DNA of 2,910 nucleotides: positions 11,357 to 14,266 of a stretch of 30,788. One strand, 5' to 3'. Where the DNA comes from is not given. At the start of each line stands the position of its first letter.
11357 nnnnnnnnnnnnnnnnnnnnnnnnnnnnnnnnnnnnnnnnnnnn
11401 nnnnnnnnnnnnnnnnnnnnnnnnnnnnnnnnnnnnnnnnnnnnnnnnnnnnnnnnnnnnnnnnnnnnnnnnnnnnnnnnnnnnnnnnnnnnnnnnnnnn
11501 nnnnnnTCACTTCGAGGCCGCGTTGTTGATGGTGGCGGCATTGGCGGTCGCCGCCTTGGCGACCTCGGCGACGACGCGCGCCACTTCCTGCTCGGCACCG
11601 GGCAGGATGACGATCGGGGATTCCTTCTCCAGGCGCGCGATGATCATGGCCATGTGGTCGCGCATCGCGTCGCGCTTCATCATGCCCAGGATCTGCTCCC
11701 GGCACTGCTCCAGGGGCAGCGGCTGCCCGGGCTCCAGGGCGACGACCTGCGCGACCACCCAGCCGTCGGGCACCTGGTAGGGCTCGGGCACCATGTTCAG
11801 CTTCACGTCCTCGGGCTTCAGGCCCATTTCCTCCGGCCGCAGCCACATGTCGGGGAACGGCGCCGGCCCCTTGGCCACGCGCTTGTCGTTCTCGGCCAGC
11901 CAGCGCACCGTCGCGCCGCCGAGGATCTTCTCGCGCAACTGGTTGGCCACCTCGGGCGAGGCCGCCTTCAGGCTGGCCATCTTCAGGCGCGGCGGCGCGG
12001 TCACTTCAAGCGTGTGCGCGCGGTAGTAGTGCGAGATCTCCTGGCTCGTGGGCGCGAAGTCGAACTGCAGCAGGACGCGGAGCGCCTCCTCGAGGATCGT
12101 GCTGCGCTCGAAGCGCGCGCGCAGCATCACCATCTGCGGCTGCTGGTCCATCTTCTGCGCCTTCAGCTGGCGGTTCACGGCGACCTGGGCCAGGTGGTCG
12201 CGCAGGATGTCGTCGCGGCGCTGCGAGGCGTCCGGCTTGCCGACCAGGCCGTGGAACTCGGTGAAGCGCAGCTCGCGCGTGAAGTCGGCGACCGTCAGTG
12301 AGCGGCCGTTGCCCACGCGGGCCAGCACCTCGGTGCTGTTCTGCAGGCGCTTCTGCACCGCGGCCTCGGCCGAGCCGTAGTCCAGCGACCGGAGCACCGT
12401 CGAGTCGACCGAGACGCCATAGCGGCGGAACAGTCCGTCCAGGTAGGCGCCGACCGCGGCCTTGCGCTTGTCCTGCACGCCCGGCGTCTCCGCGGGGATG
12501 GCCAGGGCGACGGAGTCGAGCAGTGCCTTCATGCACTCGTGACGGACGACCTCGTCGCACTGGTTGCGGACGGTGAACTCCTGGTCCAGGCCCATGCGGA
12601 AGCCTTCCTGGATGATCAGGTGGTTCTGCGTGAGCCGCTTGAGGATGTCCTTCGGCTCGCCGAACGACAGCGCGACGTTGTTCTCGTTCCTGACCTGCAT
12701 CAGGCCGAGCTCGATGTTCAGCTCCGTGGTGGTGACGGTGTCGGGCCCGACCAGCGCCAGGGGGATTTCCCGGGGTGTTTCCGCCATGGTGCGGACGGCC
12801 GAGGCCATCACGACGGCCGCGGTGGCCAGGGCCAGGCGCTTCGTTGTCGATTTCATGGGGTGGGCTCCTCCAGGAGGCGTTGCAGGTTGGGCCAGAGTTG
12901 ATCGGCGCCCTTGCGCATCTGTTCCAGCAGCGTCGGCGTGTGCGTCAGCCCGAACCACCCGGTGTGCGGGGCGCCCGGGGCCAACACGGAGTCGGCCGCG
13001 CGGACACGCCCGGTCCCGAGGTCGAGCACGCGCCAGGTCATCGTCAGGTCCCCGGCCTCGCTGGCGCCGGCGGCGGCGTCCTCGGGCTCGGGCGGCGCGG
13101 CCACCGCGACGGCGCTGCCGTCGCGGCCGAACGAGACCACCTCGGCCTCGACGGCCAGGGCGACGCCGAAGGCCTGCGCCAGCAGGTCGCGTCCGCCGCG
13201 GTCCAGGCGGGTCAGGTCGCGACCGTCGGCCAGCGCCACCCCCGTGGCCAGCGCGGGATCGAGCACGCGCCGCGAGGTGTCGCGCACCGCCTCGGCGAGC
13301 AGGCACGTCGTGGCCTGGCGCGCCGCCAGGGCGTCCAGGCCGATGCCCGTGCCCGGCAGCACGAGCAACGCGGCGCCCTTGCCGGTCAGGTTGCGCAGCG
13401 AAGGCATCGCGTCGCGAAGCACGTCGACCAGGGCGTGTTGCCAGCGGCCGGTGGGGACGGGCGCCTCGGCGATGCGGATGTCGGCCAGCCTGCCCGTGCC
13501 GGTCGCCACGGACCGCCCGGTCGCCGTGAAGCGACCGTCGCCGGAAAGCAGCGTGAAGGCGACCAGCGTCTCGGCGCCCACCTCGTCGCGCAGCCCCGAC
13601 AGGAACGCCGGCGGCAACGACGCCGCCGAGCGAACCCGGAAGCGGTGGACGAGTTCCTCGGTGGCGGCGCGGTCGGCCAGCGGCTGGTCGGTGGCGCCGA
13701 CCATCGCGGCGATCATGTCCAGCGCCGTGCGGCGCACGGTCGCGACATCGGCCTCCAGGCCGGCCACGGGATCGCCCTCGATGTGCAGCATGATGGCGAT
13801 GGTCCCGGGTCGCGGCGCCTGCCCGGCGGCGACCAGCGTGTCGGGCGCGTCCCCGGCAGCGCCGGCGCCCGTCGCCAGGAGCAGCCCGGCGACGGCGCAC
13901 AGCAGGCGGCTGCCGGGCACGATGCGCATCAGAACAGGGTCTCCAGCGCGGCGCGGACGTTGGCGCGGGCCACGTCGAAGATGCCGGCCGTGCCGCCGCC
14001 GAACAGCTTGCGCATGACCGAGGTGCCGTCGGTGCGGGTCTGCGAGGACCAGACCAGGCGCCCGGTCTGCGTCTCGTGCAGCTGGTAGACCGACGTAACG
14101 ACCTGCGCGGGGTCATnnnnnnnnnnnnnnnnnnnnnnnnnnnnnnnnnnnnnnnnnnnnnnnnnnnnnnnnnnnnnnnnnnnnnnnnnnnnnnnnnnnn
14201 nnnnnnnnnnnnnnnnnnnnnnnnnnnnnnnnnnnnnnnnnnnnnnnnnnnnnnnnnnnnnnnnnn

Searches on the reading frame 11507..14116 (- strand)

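Call 10: search_protein_families(library=pfam, proteins=[window:11507-14116:-], max_evalue=0.001)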
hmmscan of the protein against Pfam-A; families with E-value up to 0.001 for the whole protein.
window:11507-14116:- (869 aa): 1 family
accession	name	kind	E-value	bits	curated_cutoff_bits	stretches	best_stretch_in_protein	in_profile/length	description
PF13145.12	Rotamase_2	-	4.5e-07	31.1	27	1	689-807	1-121/121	PPIC-type PPIASE domain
